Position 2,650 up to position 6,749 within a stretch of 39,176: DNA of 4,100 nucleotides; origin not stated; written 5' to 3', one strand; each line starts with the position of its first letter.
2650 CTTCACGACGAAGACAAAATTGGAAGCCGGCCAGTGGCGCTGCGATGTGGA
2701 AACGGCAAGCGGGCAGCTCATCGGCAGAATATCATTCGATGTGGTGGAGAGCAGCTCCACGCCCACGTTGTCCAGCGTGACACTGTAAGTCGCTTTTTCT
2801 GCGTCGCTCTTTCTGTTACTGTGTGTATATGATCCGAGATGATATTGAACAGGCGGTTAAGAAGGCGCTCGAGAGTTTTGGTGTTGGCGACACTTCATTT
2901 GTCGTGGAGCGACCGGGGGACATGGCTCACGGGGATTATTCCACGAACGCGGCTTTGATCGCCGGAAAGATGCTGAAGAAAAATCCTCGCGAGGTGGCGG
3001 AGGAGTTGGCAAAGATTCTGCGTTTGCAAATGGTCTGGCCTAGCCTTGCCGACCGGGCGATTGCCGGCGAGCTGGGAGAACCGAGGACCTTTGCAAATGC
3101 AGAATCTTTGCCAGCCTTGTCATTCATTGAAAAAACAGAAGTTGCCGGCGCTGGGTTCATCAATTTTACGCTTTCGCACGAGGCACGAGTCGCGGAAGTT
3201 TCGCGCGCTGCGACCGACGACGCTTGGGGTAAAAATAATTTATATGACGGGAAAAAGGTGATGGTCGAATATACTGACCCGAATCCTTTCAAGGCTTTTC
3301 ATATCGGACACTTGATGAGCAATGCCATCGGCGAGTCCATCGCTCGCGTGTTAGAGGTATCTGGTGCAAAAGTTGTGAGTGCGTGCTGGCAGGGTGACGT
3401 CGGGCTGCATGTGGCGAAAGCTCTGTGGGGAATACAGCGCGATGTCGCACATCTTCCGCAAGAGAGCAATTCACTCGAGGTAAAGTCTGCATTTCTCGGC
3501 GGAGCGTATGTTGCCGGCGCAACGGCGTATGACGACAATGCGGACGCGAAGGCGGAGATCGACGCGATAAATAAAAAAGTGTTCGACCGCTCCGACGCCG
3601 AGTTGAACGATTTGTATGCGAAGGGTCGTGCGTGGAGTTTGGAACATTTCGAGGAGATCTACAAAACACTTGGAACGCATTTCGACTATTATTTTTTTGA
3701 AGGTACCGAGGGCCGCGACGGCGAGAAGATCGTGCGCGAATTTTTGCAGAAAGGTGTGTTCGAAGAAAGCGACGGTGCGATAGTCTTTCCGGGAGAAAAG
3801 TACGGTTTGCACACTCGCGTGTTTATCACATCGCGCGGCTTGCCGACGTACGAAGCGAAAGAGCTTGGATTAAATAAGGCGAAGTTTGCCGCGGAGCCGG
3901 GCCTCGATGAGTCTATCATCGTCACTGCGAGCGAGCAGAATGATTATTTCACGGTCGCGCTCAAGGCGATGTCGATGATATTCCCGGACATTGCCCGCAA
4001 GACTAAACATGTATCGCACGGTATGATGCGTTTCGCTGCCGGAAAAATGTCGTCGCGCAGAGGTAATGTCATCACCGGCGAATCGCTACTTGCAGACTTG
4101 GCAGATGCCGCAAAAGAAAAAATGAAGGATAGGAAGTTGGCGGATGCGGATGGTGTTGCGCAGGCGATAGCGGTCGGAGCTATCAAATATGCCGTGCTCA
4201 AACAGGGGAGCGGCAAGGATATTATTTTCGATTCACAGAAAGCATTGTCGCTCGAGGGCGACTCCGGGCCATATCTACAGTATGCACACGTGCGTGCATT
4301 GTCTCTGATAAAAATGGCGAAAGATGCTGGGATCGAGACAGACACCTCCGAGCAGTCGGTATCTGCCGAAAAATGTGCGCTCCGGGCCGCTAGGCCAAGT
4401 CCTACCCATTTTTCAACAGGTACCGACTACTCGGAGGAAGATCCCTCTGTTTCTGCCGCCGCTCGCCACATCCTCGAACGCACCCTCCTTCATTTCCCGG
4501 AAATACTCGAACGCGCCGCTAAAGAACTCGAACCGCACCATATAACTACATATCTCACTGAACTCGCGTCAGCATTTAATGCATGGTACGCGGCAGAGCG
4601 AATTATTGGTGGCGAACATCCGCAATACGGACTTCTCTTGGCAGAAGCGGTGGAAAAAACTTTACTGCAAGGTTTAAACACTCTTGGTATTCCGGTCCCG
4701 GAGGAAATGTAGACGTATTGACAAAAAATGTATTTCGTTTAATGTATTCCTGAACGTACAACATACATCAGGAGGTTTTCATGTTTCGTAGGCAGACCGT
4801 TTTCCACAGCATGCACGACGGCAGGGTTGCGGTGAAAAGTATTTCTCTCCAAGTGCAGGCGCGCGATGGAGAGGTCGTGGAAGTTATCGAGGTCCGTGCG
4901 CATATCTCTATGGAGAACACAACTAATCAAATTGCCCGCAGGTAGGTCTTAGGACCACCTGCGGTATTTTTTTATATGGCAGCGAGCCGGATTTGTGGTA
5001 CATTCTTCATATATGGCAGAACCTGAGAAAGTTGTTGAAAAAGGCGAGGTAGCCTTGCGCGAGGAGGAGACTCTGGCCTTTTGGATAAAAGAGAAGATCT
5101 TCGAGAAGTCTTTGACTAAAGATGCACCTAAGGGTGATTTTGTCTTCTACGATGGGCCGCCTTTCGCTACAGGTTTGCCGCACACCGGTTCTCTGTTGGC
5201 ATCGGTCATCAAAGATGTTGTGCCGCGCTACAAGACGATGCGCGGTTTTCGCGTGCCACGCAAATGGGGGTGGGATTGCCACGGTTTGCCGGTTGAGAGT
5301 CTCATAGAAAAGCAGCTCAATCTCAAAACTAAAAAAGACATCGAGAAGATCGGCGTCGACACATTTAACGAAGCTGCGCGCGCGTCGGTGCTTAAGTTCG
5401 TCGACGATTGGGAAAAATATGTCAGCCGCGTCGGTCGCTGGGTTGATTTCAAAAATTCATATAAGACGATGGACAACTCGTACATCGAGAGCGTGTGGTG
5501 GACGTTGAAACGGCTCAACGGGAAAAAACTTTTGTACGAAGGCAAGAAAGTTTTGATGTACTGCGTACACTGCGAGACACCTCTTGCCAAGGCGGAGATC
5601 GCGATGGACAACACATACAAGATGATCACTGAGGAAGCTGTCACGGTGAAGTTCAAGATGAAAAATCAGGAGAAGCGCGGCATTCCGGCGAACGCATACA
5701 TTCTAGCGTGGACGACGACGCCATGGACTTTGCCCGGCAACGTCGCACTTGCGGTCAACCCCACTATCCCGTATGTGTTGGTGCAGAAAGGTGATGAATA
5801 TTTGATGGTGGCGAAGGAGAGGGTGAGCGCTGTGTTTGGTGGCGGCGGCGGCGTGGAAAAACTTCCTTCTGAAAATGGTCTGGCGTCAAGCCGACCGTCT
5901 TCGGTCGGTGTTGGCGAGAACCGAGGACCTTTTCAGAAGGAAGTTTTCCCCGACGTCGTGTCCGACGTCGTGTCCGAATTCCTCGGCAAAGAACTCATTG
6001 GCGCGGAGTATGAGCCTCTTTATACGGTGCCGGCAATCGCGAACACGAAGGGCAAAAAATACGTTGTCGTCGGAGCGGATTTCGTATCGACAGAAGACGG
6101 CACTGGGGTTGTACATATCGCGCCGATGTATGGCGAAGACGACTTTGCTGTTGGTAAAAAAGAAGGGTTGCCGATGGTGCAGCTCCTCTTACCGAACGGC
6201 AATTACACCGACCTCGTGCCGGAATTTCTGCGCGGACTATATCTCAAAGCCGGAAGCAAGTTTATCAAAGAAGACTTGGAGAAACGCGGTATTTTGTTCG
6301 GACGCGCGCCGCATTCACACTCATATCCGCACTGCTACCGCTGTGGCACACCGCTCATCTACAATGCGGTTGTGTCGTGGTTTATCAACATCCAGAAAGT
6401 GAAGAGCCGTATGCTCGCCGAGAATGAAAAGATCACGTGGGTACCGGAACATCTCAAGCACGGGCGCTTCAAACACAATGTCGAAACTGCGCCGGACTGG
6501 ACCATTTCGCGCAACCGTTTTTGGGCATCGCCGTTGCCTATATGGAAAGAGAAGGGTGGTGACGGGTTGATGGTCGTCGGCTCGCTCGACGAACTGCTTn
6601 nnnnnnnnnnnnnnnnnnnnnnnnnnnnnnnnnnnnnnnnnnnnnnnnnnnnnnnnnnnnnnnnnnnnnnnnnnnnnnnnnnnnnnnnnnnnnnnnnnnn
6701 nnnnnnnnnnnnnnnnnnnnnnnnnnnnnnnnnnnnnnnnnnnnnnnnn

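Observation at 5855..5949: Foldback element B in ileS: same conserved core as element A, with different but still complementary arms and inner hairpin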

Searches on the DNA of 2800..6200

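Call 10: search_rna_families(source=window, start=2800, end=6200, threshold=evalue, max_evalue=10)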
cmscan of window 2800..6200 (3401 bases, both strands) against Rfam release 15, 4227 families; matches with E-value up to 10: 5.
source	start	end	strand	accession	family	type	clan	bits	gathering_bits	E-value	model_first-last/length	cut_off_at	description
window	5824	5975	+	RF04114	MIR4374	Gene; miRNA;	-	22.3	105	0.19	1-119/119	no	MIR4374 microRNA precursor family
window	4036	4081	-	RF00283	SCARNA18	Gene; snRNA; snoRNA; scaRNA;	-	21.1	40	0.21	1-83/83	no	small Cajal body-specific RNA 18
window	2993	3128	+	RF03935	mir-763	Gene; miRNA;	-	20.3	100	0.92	1-120/120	no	mir-763 microRNA precursor family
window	5846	5958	+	RF04159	MIR1437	Gene; miRNA;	-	19.4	168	4.9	33-160/192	no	MIR1437 microRNA precursor family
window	3345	3395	+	RF00383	IS1222_FSE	Cis-reg; frameshift_element;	-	15.7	45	9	1-118/118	no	Insertion sequence IS1222 ribosomal frameshifting element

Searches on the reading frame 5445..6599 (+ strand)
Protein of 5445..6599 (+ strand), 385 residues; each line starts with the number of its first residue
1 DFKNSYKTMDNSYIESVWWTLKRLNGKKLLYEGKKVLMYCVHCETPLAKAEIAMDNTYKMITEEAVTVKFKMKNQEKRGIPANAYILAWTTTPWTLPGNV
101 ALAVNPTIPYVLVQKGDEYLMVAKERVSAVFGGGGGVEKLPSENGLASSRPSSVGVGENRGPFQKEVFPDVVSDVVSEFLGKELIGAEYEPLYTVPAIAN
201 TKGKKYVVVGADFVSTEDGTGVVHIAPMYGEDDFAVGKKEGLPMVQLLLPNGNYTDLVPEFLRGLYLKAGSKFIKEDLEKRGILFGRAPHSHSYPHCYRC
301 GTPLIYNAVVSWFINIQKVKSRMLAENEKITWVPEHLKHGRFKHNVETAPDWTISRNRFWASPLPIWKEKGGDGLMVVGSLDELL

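Call 86: find_homologous_proteins(query=window:5445-6599:+, max_evalue=1e-30)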
Query window:5445-6599:+ (385 aa): 2718 proteins with E <= 1e-30 among 8000 candidates; the best 120 are listed.
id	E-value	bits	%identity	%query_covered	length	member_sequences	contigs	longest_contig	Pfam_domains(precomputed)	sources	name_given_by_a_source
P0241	2.2e-151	522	63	99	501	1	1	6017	PF09334.18,PF00133.29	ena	-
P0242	1.3e-148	513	62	98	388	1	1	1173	PF00133.29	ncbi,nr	ncbi:MAG: class I tRNA ligase family protein, partial [Patescibacteria group bacterium]|nr:class I t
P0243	6.0e-144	498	58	100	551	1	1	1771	PF09334.18,PF00133.29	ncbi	ncbi:MAG TPA: class I tRNA ligase family protein, partial [Candidatus Paceibacterota bacterium]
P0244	5.7e-141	488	58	100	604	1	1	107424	PF09334.18,PF00133.29,PF00300.28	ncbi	-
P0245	1.7e-140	487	59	97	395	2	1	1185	PF00133.29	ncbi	ncbi:MAG: class I tRNA ligase family protein, partial [Patescibacteria group bacterium]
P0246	6.9e-140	485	58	100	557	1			PF09334.18,PF00133.29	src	-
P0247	1.6e-139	483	59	100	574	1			PF09334.18,PF00133.29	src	-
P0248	2.2e-138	480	57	100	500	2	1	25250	PF09334.18,PF00133.29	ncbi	-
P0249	1.0e-135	471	57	100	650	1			PF09334.18,PF00133.29,PF00300.28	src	-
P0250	8.0e-135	468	57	100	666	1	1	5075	PF09334.18,PF00133.29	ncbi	ncbi:MAG: isoleucyl-tRNA synthetase [Candidatus Parcubacteria bacterium]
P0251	1.0e-133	464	60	93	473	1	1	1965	PF09334.18,PF00133.29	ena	-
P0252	1.3e-132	461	54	100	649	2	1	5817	PF09334.18,PF00133.29,PF00300.28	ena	-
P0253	6.9e-127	442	51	100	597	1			PF09334.18,PF00133.29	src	-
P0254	6.3e-126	439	53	100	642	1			PF09334.18,PF00133.29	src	-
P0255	2.0e-123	430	56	90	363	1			PF00133.29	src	-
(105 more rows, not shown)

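Call 93: find_encoding_contigs(protein=P0241, flank=300, max_places=1)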
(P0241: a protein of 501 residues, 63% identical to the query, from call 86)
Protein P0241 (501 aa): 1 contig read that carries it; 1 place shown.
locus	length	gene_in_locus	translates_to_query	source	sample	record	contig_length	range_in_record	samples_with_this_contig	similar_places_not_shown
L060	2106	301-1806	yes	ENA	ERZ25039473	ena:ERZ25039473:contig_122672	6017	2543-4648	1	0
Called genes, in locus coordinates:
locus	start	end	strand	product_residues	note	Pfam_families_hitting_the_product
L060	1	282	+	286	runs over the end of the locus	PF00750:tRNA-synt_1d, PF05746:DALR_1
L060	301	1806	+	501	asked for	PF00133:tRNA-synt_1, PF09334:tRNA-synt_1g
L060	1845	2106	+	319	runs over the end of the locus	PF00300:His_Phos_1, PF00133:tRNA-synt_1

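Call 95: predict_structure(alignment_id=A7)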
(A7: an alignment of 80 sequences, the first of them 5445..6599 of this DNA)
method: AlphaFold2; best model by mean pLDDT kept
length: 385 residues; sequences in the alignment: 80
mean_pLDDT: 87.5   pTM: 0.83
mean pLDDT of the five models: 87.5, 87.2, 87.1, 86.8, 86.6
residues with pLDDT >= 90: 284; 70-90: 39; 50-70: 29; < 50: 33
segments of 3 or more residues with pLDDT < 50: 1-3, 144-169
pLDDT, mean of each block of 10 residues (from residue 1): 54 86 94 93 89 87 97 95 98 98 99 96 95 60 44 42 43 83 98 98 98 97 98 97 97 98 98 98 97 95 95 92 96 94 89 61 81 93 90
secondary structure, 60 per line:
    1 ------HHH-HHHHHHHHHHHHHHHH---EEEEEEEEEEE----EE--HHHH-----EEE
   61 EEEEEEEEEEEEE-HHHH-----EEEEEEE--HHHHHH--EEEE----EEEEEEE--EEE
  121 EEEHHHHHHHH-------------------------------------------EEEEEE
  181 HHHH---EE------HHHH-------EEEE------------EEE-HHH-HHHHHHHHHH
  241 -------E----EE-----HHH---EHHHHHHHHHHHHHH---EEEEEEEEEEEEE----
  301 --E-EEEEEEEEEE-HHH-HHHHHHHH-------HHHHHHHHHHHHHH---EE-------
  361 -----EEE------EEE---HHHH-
elements in order: H11-26 E30-40 H49-52 E58-73 H75-78 E84-90 H93-98 E101-104 E109-115 E118-123 H124-131 E175-180 H181-184 H196-199 E207-210 E223-225 H231-240 H267-280 E284-296 E305-314 H320-327 H335-348 E366-368 E375-377 H381-384
